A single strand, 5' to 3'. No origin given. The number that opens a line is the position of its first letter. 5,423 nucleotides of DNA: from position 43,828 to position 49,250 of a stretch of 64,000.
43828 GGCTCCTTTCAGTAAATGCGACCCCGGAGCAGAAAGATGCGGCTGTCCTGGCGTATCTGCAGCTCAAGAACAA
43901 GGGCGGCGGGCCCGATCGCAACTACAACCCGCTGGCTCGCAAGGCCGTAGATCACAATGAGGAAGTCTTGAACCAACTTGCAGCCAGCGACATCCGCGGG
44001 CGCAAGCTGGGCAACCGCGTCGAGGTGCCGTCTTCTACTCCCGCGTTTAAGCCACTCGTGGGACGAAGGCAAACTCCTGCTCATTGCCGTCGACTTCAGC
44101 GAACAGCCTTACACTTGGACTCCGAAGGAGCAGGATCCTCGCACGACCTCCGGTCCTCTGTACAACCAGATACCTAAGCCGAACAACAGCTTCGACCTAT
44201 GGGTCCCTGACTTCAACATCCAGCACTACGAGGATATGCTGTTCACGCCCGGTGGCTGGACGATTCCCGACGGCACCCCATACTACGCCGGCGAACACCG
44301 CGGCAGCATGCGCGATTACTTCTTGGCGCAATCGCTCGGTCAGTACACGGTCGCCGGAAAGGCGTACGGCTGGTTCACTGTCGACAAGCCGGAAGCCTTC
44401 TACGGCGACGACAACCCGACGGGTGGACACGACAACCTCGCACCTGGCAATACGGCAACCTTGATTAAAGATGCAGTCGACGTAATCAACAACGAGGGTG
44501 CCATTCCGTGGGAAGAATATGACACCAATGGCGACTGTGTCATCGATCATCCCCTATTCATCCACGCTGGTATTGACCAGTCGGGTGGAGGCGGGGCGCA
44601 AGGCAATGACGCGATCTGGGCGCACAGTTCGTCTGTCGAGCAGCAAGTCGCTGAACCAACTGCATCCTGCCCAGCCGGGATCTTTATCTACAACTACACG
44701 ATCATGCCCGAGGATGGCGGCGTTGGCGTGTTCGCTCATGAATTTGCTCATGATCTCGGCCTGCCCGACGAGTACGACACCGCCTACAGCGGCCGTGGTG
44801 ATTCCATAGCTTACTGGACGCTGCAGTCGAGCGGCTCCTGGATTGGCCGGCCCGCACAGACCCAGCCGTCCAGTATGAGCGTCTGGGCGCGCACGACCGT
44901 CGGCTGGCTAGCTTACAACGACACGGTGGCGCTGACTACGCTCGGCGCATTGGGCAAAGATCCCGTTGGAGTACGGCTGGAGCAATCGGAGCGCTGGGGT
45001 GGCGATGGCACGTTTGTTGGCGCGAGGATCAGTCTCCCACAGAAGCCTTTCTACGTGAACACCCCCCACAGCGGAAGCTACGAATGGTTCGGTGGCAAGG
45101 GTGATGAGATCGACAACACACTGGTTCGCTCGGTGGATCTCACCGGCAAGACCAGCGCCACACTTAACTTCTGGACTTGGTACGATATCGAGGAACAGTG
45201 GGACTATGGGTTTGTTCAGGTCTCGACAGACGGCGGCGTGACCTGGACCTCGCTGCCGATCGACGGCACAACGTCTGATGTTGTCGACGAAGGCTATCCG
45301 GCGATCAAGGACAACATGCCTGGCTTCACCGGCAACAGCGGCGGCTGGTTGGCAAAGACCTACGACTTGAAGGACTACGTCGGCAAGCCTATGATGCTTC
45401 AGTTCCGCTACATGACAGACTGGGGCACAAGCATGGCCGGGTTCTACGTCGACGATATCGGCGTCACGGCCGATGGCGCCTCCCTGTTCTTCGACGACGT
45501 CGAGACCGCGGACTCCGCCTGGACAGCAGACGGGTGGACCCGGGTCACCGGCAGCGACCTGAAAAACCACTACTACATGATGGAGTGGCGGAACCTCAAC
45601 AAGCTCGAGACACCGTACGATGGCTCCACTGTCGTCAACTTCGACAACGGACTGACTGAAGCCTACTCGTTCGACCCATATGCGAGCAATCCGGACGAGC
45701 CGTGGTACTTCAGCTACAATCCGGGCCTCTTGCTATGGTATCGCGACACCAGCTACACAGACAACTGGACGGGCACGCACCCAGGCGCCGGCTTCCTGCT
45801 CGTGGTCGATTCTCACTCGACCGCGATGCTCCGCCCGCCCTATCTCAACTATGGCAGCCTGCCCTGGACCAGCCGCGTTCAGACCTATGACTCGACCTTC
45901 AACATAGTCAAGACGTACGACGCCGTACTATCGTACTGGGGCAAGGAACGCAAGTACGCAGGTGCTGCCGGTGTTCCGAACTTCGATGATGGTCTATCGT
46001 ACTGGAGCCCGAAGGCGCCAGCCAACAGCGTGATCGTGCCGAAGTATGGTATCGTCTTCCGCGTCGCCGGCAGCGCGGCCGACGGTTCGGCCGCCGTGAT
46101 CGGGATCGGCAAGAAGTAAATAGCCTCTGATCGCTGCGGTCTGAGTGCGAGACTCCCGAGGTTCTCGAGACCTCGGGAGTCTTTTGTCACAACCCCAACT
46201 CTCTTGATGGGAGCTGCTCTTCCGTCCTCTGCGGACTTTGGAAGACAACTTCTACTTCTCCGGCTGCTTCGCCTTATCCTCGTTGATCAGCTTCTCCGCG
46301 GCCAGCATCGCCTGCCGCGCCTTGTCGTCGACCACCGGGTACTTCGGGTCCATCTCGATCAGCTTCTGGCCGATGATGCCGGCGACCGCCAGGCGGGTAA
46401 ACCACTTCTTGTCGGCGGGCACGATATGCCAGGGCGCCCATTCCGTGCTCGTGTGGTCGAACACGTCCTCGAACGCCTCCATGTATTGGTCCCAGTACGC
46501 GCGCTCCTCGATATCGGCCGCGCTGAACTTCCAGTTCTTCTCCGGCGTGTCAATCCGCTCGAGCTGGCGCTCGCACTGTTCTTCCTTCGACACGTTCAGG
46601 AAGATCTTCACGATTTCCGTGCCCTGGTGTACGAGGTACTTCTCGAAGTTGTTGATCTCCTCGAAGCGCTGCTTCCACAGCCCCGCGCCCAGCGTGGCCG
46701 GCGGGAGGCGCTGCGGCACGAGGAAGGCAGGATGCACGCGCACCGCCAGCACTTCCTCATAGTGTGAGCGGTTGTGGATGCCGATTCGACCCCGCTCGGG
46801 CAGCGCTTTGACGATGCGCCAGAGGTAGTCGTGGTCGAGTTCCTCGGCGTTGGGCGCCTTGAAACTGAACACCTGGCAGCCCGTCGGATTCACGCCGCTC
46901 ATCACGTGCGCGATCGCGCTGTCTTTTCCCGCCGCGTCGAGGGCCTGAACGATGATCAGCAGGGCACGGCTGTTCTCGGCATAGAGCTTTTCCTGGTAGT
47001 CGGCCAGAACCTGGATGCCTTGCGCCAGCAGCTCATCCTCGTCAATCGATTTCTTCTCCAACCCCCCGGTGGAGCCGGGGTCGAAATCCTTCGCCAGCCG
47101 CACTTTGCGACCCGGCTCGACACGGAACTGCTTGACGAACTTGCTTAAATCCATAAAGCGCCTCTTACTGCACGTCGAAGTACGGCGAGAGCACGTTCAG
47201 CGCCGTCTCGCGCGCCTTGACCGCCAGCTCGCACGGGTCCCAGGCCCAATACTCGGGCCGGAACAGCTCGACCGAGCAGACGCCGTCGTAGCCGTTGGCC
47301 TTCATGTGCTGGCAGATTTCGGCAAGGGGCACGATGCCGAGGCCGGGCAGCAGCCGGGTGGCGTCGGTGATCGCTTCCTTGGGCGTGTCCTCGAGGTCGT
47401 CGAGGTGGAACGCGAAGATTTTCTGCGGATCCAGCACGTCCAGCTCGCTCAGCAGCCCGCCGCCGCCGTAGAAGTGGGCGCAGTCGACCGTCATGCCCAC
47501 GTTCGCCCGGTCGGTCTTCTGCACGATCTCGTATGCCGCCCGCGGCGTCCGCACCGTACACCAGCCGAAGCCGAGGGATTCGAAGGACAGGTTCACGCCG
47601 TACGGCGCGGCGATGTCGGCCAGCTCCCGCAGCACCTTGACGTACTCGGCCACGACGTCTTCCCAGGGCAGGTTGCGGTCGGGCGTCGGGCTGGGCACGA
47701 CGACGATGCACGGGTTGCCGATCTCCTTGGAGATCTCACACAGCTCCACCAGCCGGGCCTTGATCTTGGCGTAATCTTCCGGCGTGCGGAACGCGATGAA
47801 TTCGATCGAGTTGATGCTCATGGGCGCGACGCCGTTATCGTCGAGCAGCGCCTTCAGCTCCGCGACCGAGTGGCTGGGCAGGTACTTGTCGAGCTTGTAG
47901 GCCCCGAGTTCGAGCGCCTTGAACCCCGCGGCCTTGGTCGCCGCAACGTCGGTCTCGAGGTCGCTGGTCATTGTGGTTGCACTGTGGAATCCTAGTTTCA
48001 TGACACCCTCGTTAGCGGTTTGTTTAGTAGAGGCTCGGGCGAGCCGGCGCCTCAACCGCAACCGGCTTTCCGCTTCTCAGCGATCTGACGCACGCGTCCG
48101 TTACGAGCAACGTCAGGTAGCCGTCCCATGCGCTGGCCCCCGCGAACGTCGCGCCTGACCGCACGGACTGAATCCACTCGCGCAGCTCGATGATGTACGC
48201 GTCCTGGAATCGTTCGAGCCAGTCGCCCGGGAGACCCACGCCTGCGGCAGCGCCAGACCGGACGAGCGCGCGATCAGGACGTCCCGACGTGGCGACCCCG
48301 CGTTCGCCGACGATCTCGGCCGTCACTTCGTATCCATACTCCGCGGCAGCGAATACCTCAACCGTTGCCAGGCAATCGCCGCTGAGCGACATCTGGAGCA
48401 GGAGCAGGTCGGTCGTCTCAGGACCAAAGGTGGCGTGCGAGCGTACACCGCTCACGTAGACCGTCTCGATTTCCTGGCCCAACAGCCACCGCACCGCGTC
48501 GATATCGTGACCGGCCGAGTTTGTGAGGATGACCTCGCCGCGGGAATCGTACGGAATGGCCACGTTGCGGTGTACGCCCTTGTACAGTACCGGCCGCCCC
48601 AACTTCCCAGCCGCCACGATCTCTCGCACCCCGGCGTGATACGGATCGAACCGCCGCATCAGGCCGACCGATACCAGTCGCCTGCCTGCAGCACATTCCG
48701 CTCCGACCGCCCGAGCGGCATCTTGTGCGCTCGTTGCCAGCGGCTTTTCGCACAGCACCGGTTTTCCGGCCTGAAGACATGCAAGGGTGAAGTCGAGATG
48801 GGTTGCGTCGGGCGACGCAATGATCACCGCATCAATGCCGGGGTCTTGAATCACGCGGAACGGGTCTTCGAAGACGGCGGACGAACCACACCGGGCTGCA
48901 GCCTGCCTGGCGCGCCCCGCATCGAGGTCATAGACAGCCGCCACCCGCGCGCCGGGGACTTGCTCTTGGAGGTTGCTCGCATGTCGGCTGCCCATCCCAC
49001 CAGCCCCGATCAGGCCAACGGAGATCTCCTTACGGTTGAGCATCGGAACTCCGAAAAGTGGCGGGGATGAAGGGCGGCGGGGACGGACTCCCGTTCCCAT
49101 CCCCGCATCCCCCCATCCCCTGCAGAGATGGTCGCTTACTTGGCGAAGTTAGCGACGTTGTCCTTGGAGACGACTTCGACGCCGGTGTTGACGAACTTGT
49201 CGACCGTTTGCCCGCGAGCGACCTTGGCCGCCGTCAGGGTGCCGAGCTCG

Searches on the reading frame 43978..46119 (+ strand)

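Call 65: search_protein_families(library=pfam, proteins=[window:43978-46119:+], max_evalue=0.00001)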
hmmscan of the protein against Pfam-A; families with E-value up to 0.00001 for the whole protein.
window:43978-46119:+ (713 aa): 3 families
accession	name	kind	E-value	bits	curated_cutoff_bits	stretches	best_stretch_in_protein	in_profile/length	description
PF05547.17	Peptidase_M6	-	3.9e-67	227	22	1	31-305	13-282/294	Immune inhibitor A peptidase M6, catalytic domain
PF20773.4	InhA-like_MAM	-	2.9e-52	177.4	26.9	1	350-523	21-189/191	Immune inhibitor A-like, MAM domain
PF20774.2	InhA-like_VEG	-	1.2e-30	107.3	27.6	1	528-708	3-158/158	Immune inhibitor A-like metallopeptidase, VEG domain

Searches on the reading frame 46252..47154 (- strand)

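Call 8: search_protein_families(library=pfam, proteins=[window:46252-47154:-])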
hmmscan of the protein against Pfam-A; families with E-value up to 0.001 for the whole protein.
window:46252-47154:- (300 aa): 1 family
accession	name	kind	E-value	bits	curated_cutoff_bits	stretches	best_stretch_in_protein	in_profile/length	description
PF03976.20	PPK2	-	1.8e-62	211.3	22.3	1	43-269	11-225/229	Polyphosphate kinase 2 (PPK2)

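Call 41: search_protein_families(library=ncbifam, proteins=[window:46252-47154:-], max_evalue=1e-10)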
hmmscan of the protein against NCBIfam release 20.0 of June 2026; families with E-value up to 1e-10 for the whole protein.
window:46252-47154:- (300 aa): 5 families
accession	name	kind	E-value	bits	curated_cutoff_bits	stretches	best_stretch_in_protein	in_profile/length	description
TIGR03709.1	PPK2_rel_1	subfamily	1e-110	369.1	247.2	1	8-281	2-262/264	PPK2 family polyphosphate kinase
NF042973.1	ADPpolyPPhtase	equivalog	2.6e-109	364.9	450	1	8-286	4-281/285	ADP-polyphosphate phosphotransferase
TIGR03708.1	poly_P_AMP_trns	equivalog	1.3e-50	172.6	547.65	1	48-264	284-488/493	polyphosphate:AMP phosphotransferase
NF050016.1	PolyPhAMPPhtase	equivalog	1.3e-43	149.4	800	1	55-262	270-466/472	polyphosphate:AMP phosphotransferase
TIGR03707.1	PPK2_P_aer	equivalog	2.3e-40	138.7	301.8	1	50-260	18-216/230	polyphosphate kinase 2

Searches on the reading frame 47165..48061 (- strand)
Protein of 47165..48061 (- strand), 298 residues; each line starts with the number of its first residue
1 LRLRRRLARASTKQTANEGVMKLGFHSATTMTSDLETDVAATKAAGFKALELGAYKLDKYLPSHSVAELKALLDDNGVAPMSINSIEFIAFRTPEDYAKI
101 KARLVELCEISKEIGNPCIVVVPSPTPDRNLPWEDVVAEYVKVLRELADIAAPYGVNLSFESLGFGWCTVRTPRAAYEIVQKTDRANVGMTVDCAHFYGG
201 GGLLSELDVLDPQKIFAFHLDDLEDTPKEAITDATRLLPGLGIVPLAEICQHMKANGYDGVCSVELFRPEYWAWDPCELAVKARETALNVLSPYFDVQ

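Call 8: search_protein_families(library=pfam, proteins=[window:47165-48061:-])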
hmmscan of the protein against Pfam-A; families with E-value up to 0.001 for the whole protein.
window:47165-48061:- (298 aa): 1 family
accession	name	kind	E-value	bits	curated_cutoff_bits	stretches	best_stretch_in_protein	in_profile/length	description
PF01261.30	AP_endonuc_2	-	1.5e-35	123.5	31.1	1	39-275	1-234/249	Xylose isomerase-like TIM barrel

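Call 41: search_protein_families(library=ncbifam, proteins=[window:47165-48061:-], max_evalue=1e-10)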
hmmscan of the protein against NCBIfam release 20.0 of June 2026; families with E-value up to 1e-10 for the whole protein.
window:47165-48061:- (298 aa): 1 family
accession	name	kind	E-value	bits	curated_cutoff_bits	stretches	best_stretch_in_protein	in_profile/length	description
NF042435.1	DhshikDhtase_QuiC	equivalog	1.6e-12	46.7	1200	1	31-281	10-255/635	3-dehydroshikimate dehydratase QuiC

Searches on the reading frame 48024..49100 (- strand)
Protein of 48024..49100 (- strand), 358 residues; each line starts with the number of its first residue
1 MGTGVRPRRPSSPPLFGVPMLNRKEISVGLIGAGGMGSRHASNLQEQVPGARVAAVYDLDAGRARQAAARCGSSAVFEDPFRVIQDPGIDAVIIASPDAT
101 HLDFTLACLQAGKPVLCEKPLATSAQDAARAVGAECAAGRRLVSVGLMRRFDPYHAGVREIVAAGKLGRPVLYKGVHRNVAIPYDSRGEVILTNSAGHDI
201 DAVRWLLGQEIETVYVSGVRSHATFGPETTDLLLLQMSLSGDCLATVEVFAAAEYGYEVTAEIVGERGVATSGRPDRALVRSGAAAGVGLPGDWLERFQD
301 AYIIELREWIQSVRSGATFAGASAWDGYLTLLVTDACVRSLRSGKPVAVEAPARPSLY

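Call 8: search_protein_families(library=pfam, proteins=[window:48024-49100:-])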
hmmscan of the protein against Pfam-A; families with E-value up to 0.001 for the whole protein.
window:48024-49100:- (358 aa): 3 families
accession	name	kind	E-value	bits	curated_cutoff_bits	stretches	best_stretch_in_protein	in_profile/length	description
PF01408.29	GFO_IDH_MocA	-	9.5e-28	97.7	24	1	26-145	1-118/120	Oxidoreductase family, NAD-binding Rossmann fold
PF02894.22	GFO_IDH_MocA_C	-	9e-19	68.6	22.9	1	159-349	1-218/218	Oxidoreductase family, C-terminal alpha/beta domain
PF22725.1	GFO_IDH_MocA_C3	-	1.6e-16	60.9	27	1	158-270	4-123/124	GFO/IDH/MocA C-terminal domain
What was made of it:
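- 48024..49100 (-): Second IolG-like GFO/IDH/MocA oxidoreductase, immediately downstream of the binding-protein gene. Call 8.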

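Call 41: search_protein_families(library=ncbifam, proteins=[window:48024-49100:-], max_evalue=1e-10)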
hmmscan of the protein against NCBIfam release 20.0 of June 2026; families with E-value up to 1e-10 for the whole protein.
window:48024-49100:- (358 aa): 7 families
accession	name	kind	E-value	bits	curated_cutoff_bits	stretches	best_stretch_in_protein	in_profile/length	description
NF052679.1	InsChiInosDhIolG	equivalog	1.2e-75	254.7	540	1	26-358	3-336/343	bifunctional inositol 2-dehydrogenase/D-chiro-inositol 1-dehydrogenase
TIGR04380.1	myo_inos_iolG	equivalog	1.4e-63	214.8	355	1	26-347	2-329/330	inositol 2-dehydrogenase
NF040723.1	UDP-GlcNAcDh_Arch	equivalog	7.4e-27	94.6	450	1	27-270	2-235/302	UDP-N-acetylglucosamine 3-dehydrogenase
NF052479.1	LevoglcsnDh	equivalog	3.7e-19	68.7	650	1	24-175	2-159/386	levoglucosan dehydrogenase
NF008607.0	PRK11579.1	subfamily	1e-16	60.9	330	1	24-173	3-148/346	oxidoreductase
NF041392.1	XylDh_Gfo6_Halo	equivalog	1.3e-13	50.5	350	1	47-176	38-169/350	D-xylose 1-dehydrogenase Gfo6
NF058563.1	BT_2159_fam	equivalog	7.8e-12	44.9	650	1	26-220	1-196/350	disaccharide 3-dehydrogenase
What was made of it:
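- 48024..49100 (-): It scores 255 bits against the bifunctional inositol / D-chiro-inositol dehydrogenase model, below the 540-bit cut-off (call 41).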
